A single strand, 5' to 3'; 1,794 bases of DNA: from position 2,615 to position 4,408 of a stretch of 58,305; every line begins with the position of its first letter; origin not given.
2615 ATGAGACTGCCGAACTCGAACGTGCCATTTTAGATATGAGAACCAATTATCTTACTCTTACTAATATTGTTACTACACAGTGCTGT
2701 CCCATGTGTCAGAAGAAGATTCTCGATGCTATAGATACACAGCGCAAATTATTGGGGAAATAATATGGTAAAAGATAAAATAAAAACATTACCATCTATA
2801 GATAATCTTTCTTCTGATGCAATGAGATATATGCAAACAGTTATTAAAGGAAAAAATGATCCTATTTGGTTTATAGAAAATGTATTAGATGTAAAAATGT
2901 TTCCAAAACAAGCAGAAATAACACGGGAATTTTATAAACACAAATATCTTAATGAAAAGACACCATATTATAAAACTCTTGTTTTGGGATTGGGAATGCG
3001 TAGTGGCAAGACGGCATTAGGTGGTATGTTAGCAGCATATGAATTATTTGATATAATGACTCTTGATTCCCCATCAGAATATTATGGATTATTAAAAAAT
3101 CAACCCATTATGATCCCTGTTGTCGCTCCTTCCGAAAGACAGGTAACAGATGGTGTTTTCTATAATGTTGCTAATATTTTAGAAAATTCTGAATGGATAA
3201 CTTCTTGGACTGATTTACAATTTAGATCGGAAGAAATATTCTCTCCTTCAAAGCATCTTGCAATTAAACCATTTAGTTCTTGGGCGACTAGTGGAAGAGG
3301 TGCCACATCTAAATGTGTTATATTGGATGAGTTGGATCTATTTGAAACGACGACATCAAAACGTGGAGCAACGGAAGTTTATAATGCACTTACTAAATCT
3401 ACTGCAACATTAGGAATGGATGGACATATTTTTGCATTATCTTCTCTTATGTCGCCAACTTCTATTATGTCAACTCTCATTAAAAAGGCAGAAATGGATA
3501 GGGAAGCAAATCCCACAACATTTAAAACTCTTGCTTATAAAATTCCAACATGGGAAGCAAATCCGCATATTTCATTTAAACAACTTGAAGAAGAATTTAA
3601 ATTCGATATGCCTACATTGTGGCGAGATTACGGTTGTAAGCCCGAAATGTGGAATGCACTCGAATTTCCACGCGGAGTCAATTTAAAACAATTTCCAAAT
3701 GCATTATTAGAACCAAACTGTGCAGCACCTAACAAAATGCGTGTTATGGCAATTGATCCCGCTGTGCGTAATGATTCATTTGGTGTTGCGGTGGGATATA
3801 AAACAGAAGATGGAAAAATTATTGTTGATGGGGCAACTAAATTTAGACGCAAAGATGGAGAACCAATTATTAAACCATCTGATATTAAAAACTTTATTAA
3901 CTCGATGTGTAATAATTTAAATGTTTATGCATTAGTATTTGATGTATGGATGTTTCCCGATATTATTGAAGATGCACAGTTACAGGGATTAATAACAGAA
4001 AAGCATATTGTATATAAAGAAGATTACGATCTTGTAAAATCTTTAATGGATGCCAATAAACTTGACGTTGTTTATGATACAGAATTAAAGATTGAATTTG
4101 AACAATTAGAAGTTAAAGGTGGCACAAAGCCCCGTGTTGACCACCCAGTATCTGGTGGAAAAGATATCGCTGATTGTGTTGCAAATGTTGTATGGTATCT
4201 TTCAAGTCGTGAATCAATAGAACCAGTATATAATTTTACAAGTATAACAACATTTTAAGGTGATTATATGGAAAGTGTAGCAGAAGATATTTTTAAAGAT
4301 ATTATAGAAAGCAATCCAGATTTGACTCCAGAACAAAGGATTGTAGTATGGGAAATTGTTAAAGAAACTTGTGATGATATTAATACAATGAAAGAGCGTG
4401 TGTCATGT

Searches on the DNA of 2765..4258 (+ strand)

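Call 45: search_rna_families(sources=[L003, L005, L012, L013, L014, L038, L091, L096], threshold=gathering)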
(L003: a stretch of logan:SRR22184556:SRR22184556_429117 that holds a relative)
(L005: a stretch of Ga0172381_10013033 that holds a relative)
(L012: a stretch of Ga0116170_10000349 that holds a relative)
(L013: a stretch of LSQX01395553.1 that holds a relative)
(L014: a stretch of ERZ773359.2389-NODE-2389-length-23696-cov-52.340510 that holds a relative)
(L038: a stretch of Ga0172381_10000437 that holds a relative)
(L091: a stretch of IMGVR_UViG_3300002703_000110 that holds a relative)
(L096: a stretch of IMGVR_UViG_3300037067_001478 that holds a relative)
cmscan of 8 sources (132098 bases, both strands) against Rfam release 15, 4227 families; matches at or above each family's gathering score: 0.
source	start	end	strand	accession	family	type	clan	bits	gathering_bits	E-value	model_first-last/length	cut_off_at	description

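Call 96: search_rna_families(sources=[L003, L005, L091], threshold=evalue, max_evalue=5)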
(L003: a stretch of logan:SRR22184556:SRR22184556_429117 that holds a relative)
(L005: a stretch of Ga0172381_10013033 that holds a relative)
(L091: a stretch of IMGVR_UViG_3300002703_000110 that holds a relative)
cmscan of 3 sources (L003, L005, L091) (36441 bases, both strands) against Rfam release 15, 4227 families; matches with E-value up to 5: 3.
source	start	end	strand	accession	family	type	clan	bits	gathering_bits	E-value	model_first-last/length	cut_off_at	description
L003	1420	1450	+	RF00489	ctRNA_p42d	Gene; antisense;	-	23.3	50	0.81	1-46/46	no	ctRNA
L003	4572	4607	+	RF03092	Ocean-VII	Gene; sRNA;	-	19.9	53.5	0.14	1-41/41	no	Ocean-VII RNA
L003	160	343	+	RF01946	KCNQ1OT1_1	Gene; lncRNA;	-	14.7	70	0.52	258-464/464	no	KCNQ1 overlapping transcript 1 conserved region 1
